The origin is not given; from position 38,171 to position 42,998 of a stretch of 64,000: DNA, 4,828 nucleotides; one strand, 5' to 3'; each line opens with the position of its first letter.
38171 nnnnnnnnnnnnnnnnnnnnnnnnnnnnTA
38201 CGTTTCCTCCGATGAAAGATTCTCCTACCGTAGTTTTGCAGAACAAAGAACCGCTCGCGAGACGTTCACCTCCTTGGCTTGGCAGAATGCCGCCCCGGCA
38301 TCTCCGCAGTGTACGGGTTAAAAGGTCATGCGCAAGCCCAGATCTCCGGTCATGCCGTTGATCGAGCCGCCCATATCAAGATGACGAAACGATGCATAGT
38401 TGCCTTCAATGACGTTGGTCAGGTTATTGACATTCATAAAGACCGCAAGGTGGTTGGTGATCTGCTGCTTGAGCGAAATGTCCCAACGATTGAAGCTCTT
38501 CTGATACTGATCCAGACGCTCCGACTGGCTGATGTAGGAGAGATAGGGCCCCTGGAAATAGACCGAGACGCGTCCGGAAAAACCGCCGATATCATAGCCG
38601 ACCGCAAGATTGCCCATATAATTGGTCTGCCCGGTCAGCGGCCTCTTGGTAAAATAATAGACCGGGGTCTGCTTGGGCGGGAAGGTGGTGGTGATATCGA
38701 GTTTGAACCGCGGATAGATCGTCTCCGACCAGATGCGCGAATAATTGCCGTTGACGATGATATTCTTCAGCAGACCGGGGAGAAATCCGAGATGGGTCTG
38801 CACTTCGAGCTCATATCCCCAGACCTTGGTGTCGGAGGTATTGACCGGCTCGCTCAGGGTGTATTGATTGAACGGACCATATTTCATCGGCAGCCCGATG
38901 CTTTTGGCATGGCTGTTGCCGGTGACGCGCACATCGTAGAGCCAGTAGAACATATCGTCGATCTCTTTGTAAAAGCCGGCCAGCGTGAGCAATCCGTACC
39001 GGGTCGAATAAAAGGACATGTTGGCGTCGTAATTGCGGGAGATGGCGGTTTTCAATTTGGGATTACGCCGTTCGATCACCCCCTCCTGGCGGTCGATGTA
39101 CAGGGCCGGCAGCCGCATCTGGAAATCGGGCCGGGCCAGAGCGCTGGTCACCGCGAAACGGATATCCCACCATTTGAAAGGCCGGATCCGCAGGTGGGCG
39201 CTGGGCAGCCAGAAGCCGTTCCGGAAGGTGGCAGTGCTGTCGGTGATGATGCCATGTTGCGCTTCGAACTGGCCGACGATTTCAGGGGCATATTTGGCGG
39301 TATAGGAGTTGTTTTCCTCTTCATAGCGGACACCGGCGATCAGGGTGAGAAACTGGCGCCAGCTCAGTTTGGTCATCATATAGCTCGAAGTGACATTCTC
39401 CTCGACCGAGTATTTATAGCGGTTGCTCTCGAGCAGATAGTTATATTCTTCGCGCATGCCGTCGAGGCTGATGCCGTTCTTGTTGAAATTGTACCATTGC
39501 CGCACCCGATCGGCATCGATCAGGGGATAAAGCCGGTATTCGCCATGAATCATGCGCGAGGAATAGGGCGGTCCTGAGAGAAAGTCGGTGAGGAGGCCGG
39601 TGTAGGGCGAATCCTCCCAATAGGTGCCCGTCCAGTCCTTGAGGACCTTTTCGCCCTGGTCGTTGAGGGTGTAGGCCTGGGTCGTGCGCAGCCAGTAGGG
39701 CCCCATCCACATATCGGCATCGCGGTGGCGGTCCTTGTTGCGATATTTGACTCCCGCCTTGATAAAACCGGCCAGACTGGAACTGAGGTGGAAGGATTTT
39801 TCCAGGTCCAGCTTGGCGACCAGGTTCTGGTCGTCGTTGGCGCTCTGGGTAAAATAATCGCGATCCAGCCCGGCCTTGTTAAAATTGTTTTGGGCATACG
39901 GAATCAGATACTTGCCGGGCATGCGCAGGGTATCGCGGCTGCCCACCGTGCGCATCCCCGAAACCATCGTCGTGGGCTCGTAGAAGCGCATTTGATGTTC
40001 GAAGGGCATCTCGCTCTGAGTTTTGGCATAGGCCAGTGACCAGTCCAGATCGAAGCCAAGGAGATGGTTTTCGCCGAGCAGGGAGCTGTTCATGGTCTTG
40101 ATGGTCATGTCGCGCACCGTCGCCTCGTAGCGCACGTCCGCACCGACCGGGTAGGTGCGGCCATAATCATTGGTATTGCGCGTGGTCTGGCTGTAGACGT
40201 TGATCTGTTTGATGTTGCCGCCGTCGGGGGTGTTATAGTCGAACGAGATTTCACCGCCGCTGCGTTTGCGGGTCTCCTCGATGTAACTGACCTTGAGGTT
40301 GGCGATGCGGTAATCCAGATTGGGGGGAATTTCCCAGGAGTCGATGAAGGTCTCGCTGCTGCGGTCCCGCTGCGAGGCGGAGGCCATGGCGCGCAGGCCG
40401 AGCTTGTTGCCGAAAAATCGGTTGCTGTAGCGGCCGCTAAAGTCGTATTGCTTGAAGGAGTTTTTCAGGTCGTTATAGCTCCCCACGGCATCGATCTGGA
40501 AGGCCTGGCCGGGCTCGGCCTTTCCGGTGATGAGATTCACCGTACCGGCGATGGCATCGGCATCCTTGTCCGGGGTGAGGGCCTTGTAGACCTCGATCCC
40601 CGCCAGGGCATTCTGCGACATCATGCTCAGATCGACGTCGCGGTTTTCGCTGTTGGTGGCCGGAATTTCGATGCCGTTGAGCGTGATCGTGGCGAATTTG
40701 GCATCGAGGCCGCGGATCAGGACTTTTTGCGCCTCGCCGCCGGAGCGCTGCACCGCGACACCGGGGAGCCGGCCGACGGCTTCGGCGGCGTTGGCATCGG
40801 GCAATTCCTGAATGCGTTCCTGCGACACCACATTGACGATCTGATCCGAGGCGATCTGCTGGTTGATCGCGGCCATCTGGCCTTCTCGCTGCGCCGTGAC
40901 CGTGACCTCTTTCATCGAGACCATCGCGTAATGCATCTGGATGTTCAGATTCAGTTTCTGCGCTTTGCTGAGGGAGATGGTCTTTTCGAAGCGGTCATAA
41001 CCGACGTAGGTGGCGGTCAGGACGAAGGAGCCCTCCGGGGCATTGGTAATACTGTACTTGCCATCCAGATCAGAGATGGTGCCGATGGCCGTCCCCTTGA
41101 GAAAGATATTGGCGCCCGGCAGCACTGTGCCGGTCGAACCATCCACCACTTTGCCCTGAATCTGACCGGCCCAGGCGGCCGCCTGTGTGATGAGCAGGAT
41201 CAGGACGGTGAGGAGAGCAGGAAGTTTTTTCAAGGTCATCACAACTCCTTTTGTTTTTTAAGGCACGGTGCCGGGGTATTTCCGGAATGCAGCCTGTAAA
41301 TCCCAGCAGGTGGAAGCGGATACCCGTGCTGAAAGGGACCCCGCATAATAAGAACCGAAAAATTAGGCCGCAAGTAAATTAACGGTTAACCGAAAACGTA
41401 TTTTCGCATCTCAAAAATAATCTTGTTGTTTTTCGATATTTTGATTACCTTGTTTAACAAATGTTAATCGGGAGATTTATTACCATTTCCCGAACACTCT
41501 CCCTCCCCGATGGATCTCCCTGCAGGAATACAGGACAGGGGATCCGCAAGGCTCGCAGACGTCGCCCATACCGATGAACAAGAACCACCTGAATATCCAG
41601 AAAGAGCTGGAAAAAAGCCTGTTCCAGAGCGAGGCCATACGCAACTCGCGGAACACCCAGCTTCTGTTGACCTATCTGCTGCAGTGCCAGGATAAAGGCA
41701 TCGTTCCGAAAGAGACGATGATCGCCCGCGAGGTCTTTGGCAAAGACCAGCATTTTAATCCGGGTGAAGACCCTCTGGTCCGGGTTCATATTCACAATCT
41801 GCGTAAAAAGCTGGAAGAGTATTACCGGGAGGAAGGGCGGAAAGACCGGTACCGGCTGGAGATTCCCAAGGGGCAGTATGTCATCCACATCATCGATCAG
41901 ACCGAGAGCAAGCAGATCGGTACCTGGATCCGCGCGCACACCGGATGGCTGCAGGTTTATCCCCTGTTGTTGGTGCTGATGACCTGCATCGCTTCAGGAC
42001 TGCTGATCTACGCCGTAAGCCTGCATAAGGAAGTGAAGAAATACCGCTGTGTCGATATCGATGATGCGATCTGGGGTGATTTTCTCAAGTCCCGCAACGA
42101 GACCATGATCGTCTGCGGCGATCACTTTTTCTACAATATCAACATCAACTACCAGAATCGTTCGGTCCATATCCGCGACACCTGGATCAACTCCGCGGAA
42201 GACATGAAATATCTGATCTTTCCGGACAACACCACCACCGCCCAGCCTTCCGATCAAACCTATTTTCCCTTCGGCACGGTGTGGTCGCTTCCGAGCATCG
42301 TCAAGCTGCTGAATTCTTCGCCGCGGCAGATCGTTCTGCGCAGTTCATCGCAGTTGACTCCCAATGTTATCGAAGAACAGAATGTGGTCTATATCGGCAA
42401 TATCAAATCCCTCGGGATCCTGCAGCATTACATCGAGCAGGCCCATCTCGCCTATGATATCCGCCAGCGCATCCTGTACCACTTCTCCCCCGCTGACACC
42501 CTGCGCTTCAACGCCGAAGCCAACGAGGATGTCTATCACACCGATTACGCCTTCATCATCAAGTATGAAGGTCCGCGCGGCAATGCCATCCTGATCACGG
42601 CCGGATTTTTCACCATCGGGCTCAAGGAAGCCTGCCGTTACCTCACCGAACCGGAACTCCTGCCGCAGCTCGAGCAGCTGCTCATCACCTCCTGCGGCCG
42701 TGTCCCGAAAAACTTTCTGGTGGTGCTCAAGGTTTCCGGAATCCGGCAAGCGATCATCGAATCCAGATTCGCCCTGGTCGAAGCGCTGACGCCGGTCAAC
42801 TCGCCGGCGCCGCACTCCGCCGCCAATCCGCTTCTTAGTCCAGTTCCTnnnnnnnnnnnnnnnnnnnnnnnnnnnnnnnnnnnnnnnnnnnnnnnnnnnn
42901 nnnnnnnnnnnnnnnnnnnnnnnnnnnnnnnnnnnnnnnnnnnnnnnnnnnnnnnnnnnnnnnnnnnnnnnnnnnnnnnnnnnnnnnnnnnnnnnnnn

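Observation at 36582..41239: SusD-less glycan-capture pair: TonB-dependent receptor plus T9SS-exported beta-helix protein heading a 23-kb enzyme array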

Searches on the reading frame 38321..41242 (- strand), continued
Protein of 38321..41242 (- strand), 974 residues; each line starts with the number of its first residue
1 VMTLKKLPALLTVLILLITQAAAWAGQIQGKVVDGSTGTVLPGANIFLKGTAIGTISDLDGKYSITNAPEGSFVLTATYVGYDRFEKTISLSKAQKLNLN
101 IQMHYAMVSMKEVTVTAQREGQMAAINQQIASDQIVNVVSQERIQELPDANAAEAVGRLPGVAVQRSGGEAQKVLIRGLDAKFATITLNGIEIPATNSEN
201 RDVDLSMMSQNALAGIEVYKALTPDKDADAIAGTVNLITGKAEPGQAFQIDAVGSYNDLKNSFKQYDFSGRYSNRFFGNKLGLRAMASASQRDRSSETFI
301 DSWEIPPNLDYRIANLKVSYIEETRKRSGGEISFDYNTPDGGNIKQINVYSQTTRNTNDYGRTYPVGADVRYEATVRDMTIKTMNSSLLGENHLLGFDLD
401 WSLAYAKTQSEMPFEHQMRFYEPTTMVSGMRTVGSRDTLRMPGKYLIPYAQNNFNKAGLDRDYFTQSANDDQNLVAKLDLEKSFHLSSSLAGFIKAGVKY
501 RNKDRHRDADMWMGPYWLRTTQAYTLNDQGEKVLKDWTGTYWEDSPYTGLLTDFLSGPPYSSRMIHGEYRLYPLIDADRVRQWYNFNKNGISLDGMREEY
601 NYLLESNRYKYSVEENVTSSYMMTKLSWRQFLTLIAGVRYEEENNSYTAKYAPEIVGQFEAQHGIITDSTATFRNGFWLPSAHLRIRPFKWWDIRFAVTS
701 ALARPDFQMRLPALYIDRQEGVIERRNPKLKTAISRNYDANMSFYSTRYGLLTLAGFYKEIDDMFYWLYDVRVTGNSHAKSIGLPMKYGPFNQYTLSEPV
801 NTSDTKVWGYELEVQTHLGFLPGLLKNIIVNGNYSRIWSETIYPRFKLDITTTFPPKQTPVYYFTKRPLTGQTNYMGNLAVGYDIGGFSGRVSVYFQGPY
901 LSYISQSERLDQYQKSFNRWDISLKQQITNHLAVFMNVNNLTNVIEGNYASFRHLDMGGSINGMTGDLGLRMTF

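Call 91: find_encoding_contigs(protein=P0210, flank=6000, max_places=1)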
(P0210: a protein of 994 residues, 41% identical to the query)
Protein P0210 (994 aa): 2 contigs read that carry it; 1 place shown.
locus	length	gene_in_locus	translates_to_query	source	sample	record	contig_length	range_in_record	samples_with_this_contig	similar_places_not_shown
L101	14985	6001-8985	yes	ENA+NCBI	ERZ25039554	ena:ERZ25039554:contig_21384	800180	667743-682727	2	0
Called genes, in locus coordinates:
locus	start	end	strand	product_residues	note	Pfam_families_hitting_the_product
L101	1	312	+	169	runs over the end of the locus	PF01327:Pep_deformylase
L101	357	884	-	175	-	PF14376:Haem_bd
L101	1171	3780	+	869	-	PF00933:Glyco_hydro_3, PF01915:Glyco_hydro_3_C, PF07691:PA14, PF14310:Fn3-like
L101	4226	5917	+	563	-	PF12708:Pect-lyase_RHGA_epim (weak), PF00295:Glyco_hydro_28, PF13229:Beta_helix (weak)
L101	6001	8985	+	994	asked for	PF13620:CarboxypepD_reg, PF13715:CarbopepD_reg_2, PF07715:Plug, PF00593:TonB_dep_Rec_b-barrel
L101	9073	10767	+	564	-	PF18962:Por_Secre_tail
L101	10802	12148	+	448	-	PF01095:Pectinesterase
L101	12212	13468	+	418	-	PF16257:UxaE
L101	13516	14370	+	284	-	PF00106:adh_short, PF13561:adh_short_C2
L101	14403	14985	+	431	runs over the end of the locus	PF09861:Lar_N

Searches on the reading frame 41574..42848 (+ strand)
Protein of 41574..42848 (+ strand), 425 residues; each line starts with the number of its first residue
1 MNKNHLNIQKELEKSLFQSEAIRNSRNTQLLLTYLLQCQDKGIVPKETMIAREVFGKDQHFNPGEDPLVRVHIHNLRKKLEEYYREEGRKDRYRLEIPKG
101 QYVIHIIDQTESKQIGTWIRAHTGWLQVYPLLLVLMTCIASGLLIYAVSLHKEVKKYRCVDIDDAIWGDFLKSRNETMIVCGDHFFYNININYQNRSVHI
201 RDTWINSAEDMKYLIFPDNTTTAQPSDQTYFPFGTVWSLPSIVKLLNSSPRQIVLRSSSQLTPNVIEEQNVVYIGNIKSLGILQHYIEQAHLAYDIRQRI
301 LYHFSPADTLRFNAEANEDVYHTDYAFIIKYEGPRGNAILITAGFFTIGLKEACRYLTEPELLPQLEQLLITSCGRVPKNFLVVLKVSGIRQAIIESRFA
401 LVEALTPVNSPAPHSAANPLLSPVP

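Call 6: search_protein_families(library=pfam, proteins=[window:41574-42848:+], max_evalue=0.01)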
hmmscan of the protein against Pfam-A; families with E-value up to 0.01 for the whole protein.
window:41574-42848:+ (425 aa): 1 family
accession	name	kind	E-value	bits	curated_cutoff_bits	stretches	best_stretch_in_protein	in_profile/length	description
PF00486.34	Trans_reg_C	-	1.5e-05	25.4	26.2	1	22-83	4-60/77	Transcriptional regulatory protein, C terminal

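Call 38: search_protein_families(library=ncbifam, proteins=[window:41574-42848:+], max_evalue=1)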
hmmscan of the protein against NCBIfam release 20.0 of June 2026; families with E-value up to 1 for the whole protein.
window:41574-42848:+ (425 aa): 4 families
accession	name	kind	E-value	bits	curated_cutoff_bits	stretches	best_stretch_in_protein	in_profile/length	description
NF008199.0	PRK10955.1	equivalog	0.024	14.5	341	1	13-82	146-210/232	envelope stress response regulator transcription factor CpxR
NF033120.0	vanR_FM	exception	0.027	14.1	460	1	29-86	162-215/231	vancomycin resistance response regulator transcription factor, VanR-F/VanR-M family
NF033117.2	vanR_ACDEGLN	exception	0.042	13.4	350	1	3-86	133-211/226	VanR-ABDEGLN family response regulator transcription factor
NF000402.1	vanR-B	exception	0.13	11.7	480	1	34-96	158-217/219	vancomycin resistance response regulator transcription factor VanR-B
